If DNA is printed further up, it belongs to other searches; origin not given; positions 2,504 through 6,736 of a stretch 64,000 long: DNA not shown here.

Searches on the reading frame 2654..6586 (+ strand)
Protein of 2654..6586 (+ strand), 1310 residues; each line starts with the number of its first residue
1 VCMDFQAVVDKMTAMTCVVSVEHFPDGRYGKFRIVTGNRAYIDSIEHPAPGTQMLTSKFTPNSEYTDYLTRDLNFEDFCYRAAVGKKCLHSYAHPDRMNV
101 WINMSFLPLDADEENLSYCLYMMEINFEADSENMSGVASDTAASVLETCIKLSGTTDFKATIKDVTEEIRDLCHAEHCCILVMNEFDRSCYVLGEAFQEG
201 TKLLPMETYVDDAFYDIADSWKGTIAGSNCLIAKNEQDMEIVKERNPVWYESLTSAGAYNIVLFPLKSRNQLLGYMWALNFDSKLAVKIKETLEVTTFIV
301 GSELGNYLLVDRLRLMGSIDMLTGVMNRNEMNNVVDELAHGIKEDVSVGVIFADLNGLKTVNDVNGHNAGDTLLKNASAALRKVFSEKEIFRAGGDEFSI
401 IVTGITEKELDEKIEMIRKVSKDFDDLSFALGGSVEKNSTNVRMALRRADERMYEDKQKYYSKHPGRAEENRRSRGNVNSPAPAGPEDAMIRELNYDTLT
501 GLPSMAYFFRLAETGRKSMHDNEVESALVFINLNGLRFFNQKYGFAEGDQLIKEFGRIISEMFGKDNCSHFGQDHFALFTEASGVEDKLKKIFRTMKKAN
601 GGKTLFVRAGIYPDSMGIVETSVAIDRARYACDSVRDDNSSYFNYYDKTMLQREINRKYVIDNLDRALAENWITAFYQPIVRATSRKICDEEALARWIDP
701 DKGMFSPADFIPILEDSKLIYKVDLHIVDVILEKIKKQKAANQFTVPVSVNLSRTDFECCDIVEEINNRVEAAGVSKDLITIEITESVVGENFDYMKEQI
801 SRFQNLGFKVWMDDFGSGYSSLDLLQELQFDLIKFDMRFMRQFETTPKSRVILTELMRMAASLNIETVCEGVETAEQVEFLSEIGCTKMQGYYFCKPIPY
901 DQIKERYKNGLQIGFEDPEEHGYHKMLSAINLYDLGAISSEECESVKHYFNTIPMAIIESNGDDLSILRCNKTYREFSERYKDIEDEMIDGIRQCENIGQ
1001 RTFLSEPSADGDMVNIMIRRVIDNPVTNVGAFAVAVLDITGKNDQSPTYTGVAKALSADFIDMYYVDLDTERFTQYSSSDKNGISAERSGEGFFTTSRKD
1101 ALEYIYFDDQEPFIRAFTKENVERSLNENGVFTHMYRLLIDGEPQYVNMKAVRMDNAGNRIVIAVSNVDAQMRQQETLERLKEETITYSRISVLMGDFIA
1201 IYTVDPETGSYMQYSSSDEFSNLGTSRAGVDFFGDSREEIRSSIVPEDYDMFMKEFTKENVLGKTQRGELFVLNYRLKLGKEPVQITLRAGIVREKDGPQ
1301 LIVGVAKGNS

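Call 7: search_protein_families(library=pfam, max_evalue=0.1, proteins=[window:2654-6586:+])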
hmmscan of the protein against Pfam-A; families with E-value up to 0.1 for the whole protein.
window:2654-6586:+ (1310 aa): 3 families
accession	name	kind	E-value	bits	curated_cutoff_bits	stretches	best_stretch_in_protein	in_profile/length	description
PF00563.25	EAL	-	1.4e-61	208.3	31.3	1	662-897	2-236/236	EAL domain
PF00990.26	GGDEF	-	9.1e-35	120.2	23.8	2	319-459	3-157/161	Diguanylate cyclase, GGDEF domain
PF01590.32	GAF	-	0.03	15.3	22.4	1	159-280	3-109/133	GAF domain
